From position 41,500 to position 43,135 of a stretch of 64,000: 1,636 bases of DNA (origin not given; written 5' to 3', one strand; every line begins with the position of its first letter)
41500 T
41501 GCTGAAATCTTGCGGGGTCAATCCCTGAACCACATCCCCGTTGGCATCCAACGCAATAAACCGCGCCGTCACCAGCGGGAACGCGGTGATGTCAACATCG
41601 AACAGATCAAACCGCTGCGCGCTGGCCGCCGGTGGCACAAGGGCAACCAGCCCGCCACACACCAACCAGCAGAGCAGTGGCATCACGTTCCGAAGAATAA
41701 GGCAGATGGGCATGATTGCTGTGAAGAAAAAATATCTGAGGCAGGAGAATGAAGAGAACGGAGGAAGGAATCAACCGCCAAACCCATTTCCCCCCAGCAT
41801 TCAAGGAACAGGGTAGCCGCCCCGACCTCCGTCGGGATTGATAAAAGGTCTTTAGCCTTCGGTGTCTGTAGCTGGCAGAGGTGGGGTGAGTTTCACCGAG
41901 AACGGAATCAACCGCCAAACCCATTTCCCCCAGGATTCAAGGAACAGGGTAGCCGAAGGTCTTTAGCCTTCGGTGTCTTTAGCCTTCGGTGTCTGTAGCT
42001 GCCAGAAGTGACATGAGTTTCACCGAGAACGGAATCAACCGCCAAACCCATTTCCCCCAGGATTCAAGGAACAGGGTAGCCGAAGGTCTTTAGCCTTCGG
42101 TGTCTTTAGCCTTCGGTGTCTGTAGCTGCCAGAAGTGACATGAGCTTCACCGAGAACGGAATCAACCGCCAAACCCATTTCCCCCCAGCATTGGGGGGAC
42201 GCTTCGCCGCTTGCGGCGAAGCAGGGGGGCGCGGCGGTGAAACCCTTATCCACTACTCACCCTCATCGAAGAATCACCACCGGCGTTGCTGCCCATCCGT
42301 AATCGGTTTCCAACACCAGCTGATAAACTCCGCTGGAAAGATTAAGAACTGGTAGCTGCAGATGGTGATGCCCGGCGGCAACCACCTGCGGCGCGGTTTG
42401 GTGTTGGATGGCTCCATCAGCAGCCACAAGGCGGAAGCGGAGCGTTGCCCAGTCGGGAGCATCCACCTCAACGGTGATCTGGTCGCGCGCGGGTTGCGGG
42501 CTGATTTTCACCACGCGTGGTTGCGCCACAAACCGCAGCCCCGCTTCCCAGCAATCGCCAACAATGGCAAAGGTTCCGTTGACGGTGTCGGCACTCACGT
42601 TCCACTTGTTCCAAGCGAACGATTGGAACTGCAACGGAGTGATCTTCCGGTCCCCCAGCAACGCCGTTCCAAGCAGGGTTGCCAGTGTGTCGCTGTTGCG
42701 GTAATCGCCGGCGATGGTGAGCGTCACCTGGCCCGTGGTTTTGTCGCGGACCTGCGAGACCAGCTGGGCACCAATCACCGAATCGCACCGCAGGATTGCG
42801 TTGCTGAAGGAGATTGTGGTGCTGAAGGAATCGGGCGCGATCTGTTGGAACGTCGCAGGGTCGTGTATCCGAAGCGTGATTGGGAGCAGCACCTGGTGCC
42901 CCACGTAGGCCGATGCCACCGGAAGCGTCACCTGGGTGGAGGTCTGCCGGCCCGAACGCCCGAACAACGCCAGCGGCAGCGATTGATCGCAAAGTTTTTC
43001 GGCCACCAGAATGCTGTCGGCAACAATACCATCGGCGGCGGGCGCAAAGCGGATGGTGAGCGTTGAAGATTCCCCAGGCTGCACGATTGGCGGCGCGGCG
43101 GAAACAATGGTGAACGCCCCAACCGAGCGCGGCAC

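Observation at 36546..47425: Two tandem ~1,720-aa vWA-NHL-multi-Ig T9SS adhesin-like paralogs with concerted evolution of their 3' ends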

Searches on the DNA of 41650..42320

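Call 39: search_rna_families(source=window, start=41650, end=42320, threshold=evalue, max_evalue=1)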
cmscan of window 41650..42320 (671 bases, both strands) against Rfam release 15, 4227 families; matches with E-value up to 1: 2.
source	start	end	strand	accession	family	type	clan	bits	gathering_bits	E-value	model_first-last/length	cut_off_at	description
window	42177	42230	+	RF01762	whalefall-1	Gene; sRNA;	-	29.8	37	9.8e-06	1-56/56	no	Whalefall-1 RNA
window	42135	42236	+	RF02137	HOXA11-AS1_1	Gene; lncRNA;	-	20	50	0.33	1-96/96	no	HOXA11 antisense RNA 1 conserved region 1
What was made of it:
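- Tried and rejected: In the spacer there is only a sub-threshold Whalefall-1 match (29.8 bits against 37) on a GC hairpin (call 39).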

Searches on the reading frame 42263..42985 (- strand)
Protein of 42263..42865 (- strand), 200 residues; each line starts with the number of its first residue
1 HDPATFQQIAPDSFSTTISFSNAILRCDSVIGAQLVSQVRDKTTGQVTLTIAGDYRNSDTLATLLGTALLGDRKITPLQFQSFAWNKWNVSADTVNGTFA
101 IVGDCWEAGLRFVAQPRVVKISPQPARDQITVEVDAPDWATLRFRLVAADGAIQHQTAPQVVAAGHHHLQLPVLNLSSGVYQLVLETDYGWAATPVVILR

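Call 10: search_protein_families(library=ncbifam, proteins=[window:42263-42865:-], max_evalue=1)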
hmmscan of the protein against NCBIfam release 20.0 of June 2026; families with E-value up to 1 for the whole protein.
window:42263-42865:- (200 aa): 2 families
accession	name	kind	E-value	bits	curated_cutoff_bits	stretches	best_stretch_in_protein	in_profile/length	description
TIGR04183.1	Por_Secre_tail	domain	0.011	15.7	23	1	121-195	1-68/72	T9SS type A sorting domain-containing protein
TIGR01551.1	major_capsid_P2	equivalog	0.11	11.6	219.65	0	37-63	171-199/326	phage major capsid protein, P2 family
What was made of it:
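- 42272..42517 (-): C-terminal beta-sandwich of B (aa ~1637-1718), a probable T9SS type-A sorting domain of the 'C-type' lineage. TIGR04183 15.7 bits against 23 (call 10).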

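Call 11: search_protein_families(library=pfam, proteins=[window:42263-42865:-], max_evalue=10)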
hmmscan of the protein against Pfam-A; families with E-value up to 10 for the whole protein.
window:42263-42865:- (200 aa): 1 family
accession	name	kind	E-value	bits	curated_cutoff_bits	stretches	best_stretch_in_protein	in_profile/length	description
PF18962.6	Por_Secre_tail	-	0.014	16.1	27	1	122-189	2-66/75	Secretion system C-terminal sorting domain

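Call 45: search_solved_structures(query=A2, max_evalue=10, show_alignments=2)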
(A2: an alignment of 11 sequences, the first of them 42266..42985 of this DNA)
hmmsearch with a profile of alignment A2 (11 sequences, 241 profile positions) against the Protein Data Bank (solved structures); distinct sequences matched with E-value up to 10: 2.
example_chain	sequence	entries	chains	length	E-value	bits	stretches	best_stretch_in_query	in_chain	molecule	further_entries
7eh9_A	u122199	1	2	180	0.05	16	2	174-230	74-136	Basal-body rod modification protein FlgD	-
7bhq_A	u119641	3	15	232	0.35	13.2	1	174-231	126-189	Basal-body rod modification protein FlgD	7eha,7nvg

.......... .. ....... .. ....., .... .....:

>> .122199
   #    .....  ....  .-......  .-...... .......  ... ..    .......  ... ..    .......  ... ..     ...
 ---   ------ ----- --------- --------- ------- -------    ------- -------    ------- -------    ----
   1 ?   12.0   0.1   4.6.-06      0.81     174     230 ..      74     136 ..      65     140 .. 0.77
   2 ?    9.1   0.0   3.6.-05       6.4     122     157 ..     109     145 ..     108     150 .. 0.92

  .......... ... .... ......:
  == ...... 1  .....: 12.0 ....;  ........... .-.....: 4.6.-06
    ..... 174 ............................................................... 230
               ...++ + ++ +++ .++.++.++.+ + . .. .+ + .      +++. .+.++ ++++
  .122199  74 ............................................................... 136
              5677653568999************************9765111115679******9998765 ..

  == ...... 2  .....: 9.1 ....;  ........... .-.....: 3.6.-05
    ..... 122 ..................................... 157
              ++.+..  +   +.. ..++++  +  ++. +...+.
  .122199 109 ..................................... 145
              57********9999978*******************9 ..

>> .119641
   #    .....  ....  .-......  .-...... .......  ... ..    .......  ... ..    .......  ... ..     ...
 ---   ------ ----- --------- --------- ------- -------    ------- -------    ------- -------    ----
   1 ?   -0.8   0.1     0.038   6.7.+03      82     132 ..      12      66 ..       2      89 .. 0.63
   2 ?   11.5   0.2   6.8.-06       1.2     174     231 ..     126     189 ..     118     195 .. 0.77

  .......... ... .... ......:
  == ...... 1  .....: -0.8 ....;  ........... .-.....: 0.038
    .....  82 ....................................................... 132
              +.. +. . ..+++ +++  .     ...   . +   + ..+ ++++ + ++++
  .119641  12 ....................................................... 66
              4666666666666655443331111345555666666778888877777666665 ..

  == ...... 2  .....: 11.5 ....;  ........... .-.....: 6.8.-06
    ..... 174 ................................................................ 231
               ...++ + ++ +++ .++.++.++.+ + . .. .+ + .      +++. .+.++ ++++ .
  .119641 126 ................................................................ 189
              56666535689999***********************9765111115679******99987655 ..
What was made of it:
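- On Cohesin module (Pfam PF00963; cellulosome-type): A profile search of PDB sequences finds only FlgD, weakly (call 45).
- Tried and rejected: A profile search of PDB sequences with the tail gave only weak FlgD Ig-like matches (E 0.05; call 45).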

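Call 49: predict_structure(alignment_id=A2)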
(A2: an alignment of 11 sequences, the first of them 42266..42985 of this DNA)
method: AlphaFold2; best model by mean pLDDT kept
length: 240 residues; sequences in the alignment: 11
mean_pLDDT: 87.7   pTM: 0.55
mean pLDDT of the five models: 87.7, 86.4, 85.9, 84.3, 80.5
residues with pLDDT >= 90: 165; 70-90: 49; 50-70: 12; < 50: 14
segments of 3 or more residues with pLDDT < 50: 7-10, 146-152
pLDDT, mean of each block of 10 residues (from residue 1): 50 84 91 96 91 97 92 96 91 94 93 83 93 92 54 72 93 89 93 92 92 93 89 92
secondary structure, 60 per line:
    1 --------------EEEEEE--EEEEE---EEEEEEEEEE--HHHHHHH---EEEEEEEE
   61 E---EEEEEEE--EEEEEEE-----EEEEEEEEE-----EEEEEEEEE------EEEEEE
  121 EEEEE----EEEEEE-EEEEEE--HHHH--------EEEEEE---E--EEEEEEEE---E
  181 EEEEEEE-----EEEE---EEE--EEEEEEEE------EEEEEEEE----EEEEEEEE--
elements in order: E15-20 E23-27 E31-40 H43-49 E53-61 E65-71 E74-80 E86-94 E100-108 E115-125 E130-135 E137-142 H145-148 E157-162 E169-176 E180-187 E193-196 E200-202 E205-212 E219-226 E231-238
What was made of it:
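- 42560..42943 (-): Cohesin-fold module of B (aa ~1495-1622), directly before the CTD. AF2 model of the last 240 aa, pLDDT 87.7 (call 49).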

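Call 53: fold_search(model_id=the predicted structure, library=pdb)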
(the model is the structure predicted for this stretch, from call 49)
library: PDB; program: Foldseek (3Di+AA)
matches with E <= 10: 1811; with E <= 0.001: 351
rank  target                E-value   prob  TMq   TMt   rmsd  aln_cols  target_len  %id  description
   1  2w1n                  1.1e-08  1.00  0.36  0.38  20.5       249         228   10  cohesin and fibronectin type-III double module construct from the Clostridium perfringens glycoside hydrolase GH84C (released 2009-02-03)
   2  4fl4_L                1.5e-08  1.00  0.40  0.32  17.0       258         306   13  Scaffoldin conformation and dynamics revealed by a ternary complex from the Clostridium thermocellum cellulosome (released 2012-06-27)
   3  4fl4_I                3.2e-08  1.00  0.41  0.33  15.4       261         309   13  Scaffoldin conformation and dynamics revealed by a ternary complex from the Clostridium thermocellum cellulosome (released 2012-06-27)
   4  3kcp_A                3.5e-08  1.00  0.39  0.32  15.2       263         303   13  Crystal structure of interacting Clostridium thermocellum multimodular components (released 2010-02-09)
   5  2vn6_A                5.9e-08  1.00  0.37  0.57   9.2       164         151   17  The Clostridium cellulolyticum dockerin displays a dual binding mode for its cohesin partner (released 2008-05-13)
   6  4fl4_C                5.9e-08  1.00  0.39  0.32  16.0       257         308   13  Scaffoldin conformation and dynamics revealed by a ternary complex from the Clostridium thermocellum cellulosome (released 2012-06-27)
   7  2vn5_C                7.7e-08  1.00  0.37  0.57   8.8       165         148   17  The Clostridium cellulolyticum dockerin displays a dual binding mode for its cohesin partner (released 2008-05-20)
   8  1g1k_A                8.9e-08  1.00  0.37  0.59   5.9       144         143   17  COHESIN MODULE FROM THE CELLULOSOME OF CLOSTRIDIUM CELLULOLYTICUM (released 2000-11-22)
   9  5n5p_C                2.6e-07  1.00  0.35  0.58   6.1       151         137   12  Crystal structure of Ruminococcus flavefaciens' type III complex containing the fifth cohesin from scaffoldin B and th (released 2018-02-28)
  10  2vn5_A                2.8e-07  1.00  0.36  0.58   5.9       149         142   17  The Clostridium cellulolyticum dockerin displays a dual binding mode for its cohesin partner (released 2008-05-20)
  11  2xy1                  3.3e-07  1.00  0.22  0.26  17.5       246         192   11  CRYSTAL STRUCTURE OF NCAM2 IG3-4 (released 2011-02-23)
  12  4ums                  3.6e-07  1.00  0.38  0.57   5.1       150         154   15  The crystal structure of the seventh ScaB type I cohesin from Pseudobacteroides cellulosolvens (released 2015-05-06)
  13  5n5p_A                6.7e-07  1.00  0.35  0.57   6.5       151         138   12  Crystal structure of Ruminococcus flavefaciens' type III complex containing the fifth cohesin from scaffoldin B and th (released 2018-02-28)
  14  5lxv_C                7.1e-07  1.00  0.40  0.54   5.8       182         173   12  Crystal structure of Ruminococcus flavefaciens scaffoldin C cohesin in complex with a dockerin from an uncharacterized (released 2016-10-19)
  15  4be6_A                7.4e-07  1.00  0.34  0.35   9.7       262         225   14  V. cholera biofilm scaffolding protein RbmA (released 2013-12-18)
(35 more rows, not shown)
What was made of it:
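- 42560..42943 (-): Foldseek against PDB gives cohesins at E 1e-8 to 1e-5 and target-normalised TM 0.57-0.66 (call 53).
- On Cohesin module (Pfam PF00963; cellulosome-type): Residues ~15-142 of the last 240 aa match many cohesins at E 1e-8 to 1e-5 with target-normalised TM 0.57-0.66 (calls 49, 53).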
